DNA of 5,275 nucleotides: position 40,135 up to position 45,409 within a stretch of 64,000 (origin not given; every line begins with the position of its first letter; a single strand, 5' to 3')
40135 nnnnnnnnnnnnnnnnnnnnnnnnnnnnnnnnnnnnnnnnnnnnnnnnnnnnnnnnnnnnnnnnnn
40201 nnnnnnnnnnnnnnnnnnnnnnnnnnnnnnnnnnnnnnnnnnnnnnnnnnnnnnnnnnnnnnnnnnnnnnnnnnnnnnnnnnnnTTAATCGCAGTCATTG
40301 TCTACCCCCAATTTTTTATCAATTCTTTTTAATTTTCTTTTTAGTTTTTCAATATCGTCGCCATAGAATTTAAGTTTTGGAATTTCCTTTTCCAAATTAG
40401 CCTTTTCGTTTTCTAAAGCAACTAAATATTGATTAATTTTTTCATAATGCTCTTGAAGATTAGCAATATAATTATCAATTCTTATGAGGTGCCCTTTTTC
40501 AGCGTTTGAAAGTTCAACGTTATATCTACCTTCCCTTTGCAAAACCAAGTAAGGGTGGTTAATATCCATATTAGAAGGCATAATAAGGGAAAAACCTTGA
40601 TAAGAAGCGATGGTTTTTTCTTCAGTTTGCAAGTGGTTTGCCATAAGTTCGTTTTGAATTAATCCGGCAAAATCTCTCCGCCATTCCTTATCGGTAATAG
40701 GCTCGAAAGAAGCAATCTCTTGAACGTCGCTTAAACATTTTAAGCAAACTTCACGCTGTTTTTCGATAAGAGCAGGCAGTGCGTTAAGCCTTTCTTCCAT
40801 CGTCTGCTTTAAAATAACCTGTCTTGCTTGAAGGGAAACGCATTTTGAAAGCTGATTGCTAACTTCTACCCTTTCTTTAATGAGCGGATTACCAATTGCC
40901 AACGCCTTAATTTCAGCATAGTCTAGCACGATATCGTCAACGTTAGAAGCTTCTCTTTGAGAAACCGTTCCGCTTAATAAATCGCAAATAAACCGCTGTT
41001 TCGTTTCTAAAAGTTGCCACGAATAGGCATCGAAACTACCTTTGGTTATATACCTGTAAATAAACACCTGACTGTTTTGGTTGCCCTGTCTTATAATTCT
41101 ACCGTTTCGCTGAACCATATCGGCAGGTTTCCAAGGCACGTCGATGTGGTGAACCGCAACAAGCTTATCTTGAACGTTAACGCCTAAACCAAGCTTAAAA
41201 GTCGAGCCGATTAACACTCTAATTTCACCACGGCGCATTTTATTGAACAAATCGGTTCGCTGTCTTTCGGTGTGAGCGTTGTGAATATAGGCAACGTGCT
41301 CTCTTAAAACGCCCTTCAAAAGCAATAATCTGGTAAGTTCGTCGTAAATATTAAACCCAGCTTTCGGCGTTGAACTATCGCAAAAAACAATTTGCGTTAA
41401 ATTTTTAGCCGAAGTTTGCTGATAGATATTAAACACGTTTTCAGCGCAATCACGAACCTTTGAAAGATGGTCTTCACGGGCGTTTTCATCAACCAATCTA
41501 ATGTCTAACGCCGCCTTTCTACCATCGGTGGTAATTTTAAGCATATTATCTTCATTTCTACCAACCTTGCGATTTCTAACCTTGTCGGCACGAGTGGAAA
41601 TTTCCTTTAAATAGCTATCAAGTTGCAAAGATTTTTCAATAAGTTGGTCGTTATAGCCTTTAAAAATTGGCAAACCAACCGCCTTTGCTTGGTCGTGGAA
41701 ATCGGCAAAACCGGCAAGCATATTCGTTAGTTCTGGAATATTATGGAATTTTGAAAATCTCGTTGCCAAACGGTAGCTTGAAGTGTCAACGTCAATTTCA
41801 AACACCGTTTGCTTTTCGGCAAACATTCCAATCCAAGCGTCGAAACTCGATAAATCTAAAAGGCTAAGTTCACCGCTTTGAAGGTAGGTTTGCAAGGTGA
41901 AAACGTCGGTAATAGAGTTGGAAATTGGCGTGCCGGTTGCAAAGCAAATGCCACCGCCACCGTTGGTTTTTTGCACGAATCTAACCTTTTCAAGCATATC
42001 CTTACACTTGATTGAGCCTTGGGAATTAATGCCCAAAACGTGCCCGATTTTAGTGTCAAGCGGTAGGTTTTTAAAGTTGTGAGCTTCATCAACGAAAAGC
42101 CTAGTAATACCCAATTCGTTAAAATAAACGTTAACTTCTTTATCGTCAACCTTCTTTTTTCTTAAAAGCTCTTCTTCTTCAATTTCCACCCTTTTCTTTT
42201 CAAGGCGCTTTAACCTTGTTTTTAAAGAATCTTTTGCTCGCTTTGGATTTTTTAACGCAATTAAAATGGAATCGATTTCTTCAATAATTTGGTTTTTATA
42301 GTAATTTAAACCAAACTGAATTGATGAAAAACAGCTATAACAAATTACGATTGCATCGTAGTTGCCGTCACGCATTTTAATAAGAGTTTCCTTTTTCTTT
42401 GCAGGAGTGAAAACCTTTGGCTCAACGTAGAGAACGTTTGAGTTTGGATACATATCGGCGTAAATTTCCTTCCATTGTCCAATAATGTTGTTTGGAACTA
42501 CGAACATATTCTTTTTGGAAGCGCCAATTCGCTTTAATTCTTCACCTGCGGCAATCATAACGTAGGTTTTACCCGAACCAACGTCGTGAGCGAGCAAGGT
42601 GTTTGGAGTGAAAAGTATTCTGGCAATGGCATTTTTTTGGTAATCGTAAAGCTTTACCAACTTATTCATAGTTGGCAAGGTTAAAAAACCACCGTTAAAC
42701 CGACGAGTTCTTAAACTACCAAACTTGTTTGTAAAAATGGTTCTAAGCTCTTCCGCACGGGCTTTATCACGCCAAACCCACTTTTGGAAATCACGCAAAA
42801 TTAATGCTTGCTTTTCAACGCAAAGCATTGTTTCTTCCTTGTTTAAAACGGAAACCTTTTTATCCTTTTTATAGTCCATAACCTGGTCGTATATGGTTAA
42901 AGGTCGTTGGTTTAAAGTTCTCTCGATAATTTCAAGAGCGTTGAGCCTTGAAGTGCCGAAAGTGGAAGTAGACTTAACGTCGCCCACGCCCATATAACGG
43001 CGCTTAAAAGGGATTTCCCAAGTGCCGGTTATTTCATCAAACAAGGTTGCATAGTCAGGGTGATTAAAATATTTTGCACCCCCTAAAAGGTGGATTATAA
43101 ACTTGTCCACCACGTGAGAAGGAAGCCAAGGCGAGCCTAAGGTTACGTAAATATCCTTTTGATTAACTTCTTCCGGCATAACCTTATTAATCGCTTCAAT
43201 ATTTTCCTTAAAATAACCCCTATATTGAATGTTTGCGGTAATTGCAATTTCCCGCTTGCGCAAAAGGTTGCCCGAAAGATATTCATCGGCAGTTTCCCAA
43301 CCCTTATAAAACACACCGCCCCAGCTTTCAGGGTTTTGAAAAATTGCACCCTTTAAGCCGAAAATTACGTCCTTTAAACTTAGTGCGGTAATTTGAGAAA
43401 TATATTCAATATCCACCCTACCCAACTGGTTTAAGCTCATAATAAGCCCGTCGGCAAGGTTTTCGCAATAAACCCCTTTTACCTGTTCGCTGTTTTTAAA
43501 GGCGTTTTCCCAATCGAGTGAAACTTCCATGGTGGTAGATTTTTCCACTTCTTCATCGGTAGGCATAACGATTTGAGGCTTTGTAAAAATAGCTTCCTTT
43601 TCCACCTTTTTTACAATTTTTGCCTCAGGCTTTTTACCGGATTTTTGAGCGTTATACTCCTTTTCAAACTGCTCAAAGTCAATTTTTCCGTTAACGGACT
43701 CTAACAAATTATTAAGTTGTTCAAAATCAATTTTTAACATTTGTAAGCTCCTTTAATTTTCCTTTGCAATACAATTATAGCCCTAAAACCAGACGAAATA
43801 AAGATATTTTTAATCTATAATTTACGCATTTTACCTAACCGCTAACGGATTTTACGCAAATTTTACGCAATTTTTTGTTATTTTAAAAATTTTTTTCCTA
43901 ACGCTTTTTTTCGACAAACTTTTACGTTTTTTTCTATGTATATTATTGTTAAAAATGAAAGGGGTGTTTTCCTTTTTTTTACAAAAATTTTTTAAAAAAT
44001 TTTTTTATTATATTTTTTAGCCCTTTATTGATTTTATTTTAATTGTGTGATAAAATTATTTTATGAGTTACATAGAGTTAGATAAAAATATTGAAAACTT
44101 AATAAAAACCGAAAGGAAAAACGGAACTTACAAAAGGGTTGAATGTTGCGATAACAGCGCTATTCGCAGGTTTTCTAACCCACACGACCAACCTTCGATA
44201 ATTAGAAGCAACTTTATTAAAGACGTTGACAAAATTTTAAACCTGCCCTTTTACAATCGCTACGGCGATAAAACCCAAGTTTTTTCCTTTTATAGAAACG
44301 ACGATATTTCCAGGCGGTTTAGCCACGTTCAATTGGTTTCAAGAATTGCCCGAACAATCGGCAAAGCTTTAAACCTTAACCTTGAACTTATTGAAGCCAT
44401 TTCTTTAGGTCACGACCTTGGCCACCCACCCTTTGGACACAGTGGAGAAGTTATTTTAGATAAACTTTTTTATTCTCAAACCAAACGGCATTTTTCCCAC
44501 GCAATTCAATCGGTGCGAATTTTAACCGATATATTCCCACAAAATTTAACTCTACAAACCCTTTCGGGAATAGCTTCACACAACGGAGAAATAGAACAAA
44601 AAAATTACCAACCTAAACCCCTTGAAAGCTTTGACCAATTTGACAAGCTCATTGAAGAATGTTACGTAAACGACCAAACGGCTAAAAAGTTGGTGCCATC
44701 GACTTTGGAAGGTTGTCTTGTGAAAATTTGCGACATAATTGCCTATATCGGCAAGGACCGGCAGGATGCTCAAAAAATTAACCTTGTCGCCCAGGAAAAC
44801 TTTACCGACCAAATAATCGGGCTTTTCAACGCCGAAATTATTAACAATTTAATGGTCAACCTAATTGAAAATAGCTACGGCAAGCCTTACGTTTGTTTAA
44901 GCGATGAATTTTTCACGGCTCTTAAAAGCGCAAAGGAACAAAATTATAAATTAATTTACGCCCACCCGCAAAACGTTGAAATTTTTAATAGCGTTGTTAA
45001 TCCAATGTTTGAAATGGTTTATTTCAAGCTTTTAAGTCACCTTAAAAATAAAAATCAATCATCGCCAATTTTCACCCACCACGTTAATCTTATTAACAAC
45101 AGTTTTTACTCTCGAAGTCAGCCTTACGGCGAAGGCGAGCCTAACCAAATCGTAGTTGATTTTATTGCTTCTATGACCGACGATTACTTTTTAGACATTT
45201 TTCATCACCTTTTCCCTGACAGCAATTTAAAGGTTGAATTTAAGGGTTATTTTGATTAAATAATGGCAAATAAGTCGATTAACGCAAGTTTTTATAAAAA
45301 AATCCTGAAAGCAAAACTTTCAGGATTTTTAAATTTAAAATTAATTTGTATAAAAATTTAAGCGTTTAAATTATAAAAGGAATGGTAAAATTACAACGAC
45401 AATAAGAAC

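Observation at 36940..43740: Translationally coupled SNF2 helicase / MoxR AAA+ / zincin-VWA cassette with a Sel1 protein: candidate uncharacterised conflict system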

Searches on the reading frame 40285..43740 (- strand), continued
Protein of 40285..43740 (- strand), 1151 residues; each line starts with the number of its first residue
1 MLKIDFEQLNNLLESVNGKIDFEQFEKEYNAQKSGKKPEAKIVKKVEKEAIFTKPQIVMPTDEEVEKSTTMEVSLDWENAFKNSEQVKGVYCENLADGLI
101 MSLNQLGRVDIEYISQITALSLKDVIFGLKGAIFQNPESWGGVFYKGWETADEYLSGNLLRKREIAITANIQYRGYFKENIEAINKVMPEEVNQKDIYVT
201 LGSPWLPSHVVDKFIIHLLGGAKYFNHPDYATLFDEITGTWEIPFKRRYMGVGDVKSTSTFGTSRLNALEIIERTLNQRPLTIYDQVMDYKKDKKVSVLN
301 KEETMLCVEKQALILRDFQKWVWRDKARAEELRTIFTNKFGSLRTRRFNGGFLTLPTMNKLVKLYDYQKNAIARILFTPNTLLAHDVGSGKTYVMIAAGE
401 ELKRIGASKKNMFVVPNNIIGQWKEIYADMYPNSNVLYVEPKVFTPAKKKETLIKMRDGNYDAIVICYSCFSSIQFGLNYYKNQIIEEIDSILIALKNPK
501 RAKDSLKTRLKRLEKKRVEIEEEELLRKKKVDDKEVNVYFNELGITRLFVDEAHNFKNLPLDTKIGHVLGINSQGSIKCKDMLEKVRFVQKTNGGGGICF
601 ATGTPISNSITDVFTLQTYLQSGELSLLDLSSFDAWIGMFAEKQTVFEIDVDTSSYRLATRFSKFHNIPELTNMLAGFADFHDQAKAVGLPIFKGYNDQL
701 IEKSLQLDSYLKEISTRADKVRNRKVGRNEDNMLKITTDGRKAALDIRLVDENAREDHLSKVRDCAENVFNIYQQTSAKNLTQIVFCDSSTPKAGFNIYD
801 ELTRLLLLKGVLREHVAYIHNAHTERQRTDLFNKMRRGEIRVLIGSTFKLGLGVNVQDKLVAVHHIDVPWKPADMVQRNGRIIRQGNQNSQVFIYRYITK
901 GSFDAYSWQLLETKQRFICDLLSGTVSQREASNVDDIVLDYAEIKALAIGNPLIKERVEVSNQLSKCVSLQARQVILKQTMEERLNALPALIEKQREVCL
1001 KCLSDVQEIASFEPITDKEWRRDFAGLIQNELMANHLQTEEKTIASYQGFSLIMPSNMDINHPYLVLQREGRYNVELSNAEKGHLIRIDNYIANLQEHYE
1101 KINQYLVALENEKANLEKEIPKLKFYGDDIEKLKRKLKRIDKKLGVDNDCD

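Call 106: fold_search(model_id=the predicted structure, library=pdb)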
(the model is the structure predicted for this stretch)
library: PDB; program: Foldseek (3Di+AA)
matches with E <= 10: 897; with E <= 0.001: 430
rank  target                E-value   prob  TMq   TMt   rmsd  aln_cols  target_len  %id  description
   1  9jao_C                2.7e-14  1.00  0.25  0.40  13.2       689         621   15  The structure of SMARCAD1 bound to the hexasome in the presence of ADP-BeFx (released 2025-04-30)
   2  7zke_E                1.0e-13  1.00  0.24  0.18  12.3       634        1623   16  Mot1:TBP:DNA - pre-hydrolysis state (released 2023-04-26)
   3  7enn_K                1.8e-13  1.00  0.23  0.42  10.6       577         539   16  The structure of ALC1 bound to the nucleosome (released 2021-07-14)
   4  7nkx_W                1.8e-13  1.00  0.23  0.37  25.5       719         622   15  RNA polymerase II-Spt4/5-nucleosome-Chd1 structure (released 2021-08-25)
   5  9gd3_W                1.8e-13  1.00  0.24  0.30  31.0       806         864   15  Structure of a mononucleosome bound by one copy of Chd1 with the DBD on the exit-side DNA. (released 2024-09-18)
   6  9jnp_K                3.9e-13  1.00  0.23  0.47  10.3       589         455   16  Structure of isw1-nucleosome complex in ATP state (released 2025-04-09)
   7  8oo9_G                6.4e-13  1.00  0.24  0.52  10.4       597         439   14  CryoEM Structure INO80core Hexasome complex ATPase-DNA refinement state1 (released 2023-07-26)
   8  6ryr_W                6.4e-13  1.00  0.24  0.34  10.8       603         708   16  Nucleosome-CHD4 complex structure (single CHD4 copy) (released 2020-07-15)
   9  7otq_K                8.6e-13  1.00  0.24  0.48  11.4       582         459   15  Cryo-EM structure of ALC1/CHD1L bound to a PARylated nucleosome (released 2021-09-15)
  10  9e1u_W                1.2e-12  1.00  0.26  0.60   9.9       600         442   16  Snf2h bound nucleosome complex - ClassC1 (released 2025-01-22)
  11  7tn2_W                1.2e-12  1.00  0.26  0.32  12.7       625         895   16  Composite model of a Chd1-nucleosome complex in the nucleotide-free state derived from 2.3A and 2.7A Cryo-EM maps (released 2022-03-02)
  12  9jnu_K                1.9e-12  1.00  0.27  0.54  10.5       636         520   15  Structure of isw1-nucleosome complex in ADP state (released 2025-04-09)
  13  7vdt_A                2.1e-12  1.00  0.23  0.38  13.4       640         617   15  The motor-nucleosome module of human chromatin remodeling PBAF-nucleosome complex (released 2022-05-18)
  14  9gd1_W                2.3e-12  1.00  0.23  0.29  31.6       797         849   15  Structure of Chd1 bound to a hexasome-nucleosome complex with a dyad-to-dyad distance of 103 bp. (released 2024-09-18)
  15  9lj2_K                2.5e-12  1.00  0.27  0.47  13.7       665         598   15  Structure of isw1-nucleosome double-bound complex in ADP-ADP+ state (released 2025-04-09)
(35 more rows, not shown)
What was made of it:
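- On SWI2/SNF2 ATPase superfamily: All 50 top Foldseek PDB hits are SNF2 remodellers (SMARCAD1, Mot1, ALC1, Chd1, ISWI, INO80, CSB), E 1e-11 to 1e-14 (call 106).
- The helicase's structural neighbours are SNF2 motors that strip proteins from DNA, for example Mot1 (call 106).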

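Call 112: search_dna_similar(query=window:40285-43740:-, collection=plasmids, mode=protein, max_rows=15)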
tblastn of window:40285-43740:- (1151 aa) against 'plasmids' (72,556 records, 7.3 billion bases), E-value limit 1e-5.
Records with a match: 2103; places in all: 2185; records where one place covers at least 80% of the query: 494.
Best place of each record, by identity: <60% 2103.
By first word of the organism name: Escherichia 600; Campylobacter 213; Agrobacterium 173; Rhizobium 83; Rhodococcus 64; Salmonella 59; Enterococcus 57; Bradyrhizobium 41; Acetobacter 39; Listeria 35; and 168 more.
By predicted mobility (MOB-suite, as given by PLSDB): non-mobilizable 1076; conjugative 705; mobilizable 322.
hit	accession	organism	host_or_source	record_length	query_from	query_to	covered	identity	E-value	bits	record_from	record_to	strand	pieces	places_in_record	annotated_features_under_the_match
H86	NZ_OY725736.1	Monoglobus pectinilyticus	-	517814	96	1122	89%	36.3%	1e-178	655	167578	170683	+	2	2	none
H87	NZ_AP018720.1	Sulfuricystis multivorans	-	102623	92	1122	89%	36.6%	3e-173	638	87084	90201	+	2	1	DEAD/DEAH box helicase family protein | hypothetical protein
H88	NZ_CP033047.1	Virgibacillus sp. Bac332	cell culture,Red Sea lagoons-Mangrove ...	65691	97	1112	88%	36.5%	0e+0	623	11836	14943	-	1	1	SNF2-related protein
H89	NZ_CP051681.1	Cohnella herbarum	cell culture,Fermented liquor based on ...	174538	92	1120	89%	36.0%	6e-144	648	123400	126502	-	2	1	none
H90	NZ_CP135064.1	Streptococcus suis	Homo sapiens,blood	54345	91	1106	88%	36.3%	0e+0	638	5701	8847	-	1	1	DEAD/DEAH box helicase family protein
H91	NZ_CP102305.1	Clostridium perfringens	swine,mixed culture,fecal sample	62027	97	1118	89%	36.0%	0e+0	626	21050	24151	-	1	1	helicase-related protein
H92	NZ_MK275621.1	Clostridium perfringens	neonatal piglet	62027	97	1118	89%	36.0%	0e+0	626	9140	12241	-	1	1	helicase-related protein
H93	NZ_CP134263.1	Clostridium perfringens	Canis lupus familiaris,bacterial ...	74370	97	1118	89%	35.9%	0e+0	627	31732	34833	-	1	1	helicase-related protein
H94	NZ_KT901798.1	Clostridium botulinum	-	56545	97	1118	89%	35.8%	0e+0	630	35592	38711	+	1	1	pentapeptide repeat-containing protein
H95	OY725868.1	Subdoligranulum variabile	-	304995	96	1122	89%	35.6%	0e+0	629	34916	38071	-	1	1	record has no annotation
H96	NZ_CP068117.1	Enterococcus hirae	-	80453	92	1110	89%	35.8%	2e-176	583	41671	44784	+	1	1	helicase-related protein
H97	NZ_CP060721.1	Vagococcus carniphilus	single bacterial strain,ground beef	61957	87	1124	90%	35.0%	6e-173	573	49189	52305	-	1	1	helicase-related protein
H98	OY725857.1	Subdoligranulum variabile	-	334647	96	1116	89%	35.6%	0e+0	630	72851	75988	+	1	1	none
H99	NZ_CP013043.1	Clostridium perfringens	equine,Whole pure organism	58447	107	1118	88%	35.9%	0e+0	622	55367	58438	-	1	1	none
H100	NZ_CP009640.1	Bacillus cereus 03BB108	Dust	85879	91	1120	89%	34.9%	8e-180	593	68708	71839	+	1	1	SNF2-related protein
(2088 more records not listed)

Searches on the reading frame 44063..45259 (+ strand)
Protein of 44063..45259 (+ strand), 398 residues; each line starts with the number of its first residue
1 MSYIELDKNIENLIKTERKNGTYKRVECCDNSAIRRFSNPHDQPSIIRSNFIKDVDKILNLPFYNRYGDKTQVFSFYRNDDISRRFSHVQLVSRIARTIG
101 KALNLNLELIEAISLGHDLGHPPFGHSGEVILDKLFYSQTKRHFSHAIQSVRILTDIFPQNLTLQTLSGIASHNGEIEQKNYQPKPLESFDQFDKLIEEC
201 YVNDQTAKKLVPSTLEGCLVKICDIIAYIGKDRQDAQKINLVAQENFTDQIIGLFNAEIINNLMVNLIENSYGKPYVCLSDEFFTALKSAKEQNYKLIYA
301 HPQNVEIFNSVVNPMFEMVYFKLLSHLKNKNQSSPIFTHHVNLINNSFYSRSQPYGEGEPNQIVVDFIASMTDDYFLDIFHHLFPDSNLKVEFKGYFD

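Call 3: search_protein_families(library=pfam, proteins=[window:44063-45259:+], max_evalue=0.01)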
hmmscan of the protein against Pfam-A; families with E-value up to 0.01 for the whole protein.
window:44063-45259:+ (398 aa): 2 families
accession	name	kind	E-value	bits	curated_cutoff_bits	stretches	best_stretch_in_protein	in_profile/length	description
PF01966.28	HD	-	9.3e-14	52.2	22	1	85-227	1-114/116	HD domain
PF13286.11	HD_assoc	-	2.3e-05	25.3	22.2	1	337-380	46-89/91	Phosphohydrolase-associated domain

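Call 4: search_protein_families(library=padloc, proteins=[window:44063-45259:+], max_evalue=0.01)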
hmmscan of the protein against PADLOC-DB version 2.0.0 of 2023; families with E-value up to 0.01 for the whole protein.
window:44063-45259:+ (398 aa): 2 families
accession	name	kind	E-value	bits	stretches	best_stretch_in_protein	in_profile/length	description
PDLC02374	dGTPase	-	9.9e-44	148.3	1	30-387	24-374/395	-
PDLC01254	Cas3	-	0.0016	16.7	0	88-213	12-124/164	CAS-I; effector_G3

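Call 12: search_protein_families(library=ncbifam, proteins=[window:44063-45259:+], max_evalue=0.01)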
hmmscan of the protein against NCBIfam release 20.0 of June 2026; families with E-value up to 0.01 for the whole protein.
window:44063-45259:+ (398 aa): 11 families
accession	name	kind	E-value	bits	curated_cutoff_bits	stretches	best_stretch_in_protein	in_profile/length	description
NF002327.0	PRK01286.1-2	equivalog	1.5e-56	192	393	2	39-186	30-180/345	deoxyguanosinetriphosphate triphosphohydrolase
NF002329.0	PRK01286.1-4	equivalog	5.8e-39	134.3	494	2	23-180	16-170/342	deoxyguanosinetriphosphate triphosphohydrolase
TIGR01353.1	dGTP_triPase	subfamily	5.6e-38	131.5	152.35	2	48-247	2-226/389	dGTP triphosphohydrolase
NF002326.0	PRK01286.1-1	equivalog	2.3e-31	109.5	390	1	40-249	24-220/379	deoxyguanosinetriphosphate triphosphohydrolase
NF002328.0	PRK01286.1-3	equivalog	1.4e-30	106.6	467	1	41-248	31-238/404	deoxyguanosinetriphosphate triphosphohydrolase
NF002829.0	PRK03007.1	equivalog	4.2e-26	91.8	385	1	30-166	12-146/425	deoxyguanosinetriphosphate triphosphohydrolase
NF041026.1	antiphage_dGTPase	exception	5.7e-26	91.6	400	1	37-200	5-188/425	anti-phage deoxyguanosine triphosphatase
NF002330.0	PRK01286.1-5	equivalog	1e-25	90.7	511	1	42-376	19-368/384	deoxyguanosinetriphosphate triphosphohydrolase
NF003701.1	PRK05318.1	subfamily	8.2e-21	74.4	383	1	40-159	9-138/426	anti-phage deoxyguanosine triphosphatase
NF002205.0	PRK01096.1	equivalog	1.4e-20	73.7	439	1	42-149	19-142/444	deoxyguanosinetriphosphate triphosphohydrolase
NF003429.0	PRK04926.1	equivalog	1.7e-12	47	405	1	37-142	16-142/500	dGTPase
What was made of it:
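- On Anti-phage dGTPase (for the divergent neighbour 44063-45259): The PADLOC dGTPase model gives E 1e-43 (calls 4, 12).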

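Call 13: search_protein_families(library=phrogs, proteins=[window:44063-45259:+], max_evalue=0.001)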
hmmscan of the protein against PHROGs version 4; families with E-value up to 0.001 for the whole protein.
window:44063-45259:+ (398 aa): 1 family
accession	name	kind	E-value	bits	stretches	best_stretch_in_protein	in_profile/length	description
phrog_21998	-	unknown function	1.7e-31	110.2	1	28-157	4-142/451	-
